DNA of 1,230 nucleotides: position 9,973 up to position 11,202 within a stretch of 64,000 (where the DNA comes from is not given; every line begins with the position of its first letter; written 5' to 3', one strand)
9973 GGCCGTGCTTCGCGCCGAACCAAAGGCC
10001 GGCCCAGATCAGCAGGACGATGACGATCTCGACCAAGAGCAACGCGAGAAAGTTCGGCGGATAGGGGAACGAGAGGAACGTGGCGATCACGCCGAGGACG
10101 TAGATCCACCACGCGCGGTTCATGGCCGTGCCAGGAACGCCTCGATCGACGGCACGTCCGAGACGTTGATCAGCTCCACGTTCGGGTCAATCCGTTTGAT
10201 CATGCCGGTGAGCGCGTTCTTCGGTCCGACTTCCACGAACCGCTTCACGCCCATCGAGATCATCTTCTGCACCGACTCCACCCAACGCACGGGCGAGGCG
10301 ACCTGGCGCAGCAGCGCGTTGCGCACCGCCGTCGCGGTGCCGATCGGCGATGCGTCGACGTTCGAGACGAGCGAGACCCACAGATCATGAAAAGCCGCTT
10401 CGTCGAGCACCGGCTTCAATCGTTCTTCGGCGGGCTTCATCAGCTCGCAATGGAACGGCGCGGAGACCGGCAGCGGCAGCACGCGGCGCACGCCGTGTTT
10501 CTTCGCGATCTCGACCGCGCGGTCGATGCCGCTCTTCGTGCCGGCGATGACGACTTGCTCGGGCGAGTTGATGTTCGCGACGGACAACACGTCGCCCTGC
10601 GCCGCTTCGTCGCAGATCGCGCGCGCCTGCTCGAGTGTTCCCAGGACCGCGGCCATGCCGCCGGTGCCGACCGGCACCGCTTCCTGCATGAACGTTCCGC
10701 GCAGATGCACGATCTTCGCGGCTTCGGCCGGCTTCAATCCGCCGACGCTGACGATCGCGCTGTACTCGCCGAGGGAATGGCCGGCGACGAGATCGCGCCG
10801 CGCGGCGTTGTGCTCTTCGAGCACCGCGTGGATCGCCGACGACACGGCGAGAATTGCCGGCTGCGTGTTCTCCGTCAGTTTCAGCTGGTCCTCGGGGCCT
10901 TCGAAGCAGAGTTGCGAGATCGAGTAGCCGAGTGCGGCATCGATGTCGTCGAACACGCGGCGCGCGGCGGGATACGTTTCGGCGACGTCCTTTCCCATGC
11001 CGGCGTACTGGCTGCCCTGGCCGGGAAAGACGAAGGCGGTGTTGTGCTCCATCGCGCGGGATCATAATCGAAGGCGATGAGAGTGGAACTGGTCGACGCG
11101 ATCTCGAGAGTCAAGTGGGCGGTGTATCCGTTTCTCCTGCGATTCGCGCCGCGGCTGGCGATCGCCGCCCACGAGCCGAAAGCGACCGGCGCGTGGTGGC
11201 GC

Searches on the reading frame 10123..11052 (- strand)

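Call 80: search_protein_families(library=pfam, proteins=[window:10123-11052:-], max_evalue=0.00001)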
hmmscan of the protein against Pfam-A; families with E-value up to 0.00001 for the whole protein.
window:10123-11052:- (310 aa): 1 family
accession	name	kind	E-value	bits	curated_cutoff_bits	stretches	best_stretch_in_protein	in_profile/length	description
PF00698.26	Acyl_transf_1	-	9.5e-42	144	32.7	1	7-286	2-276/319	Acyl transferase domain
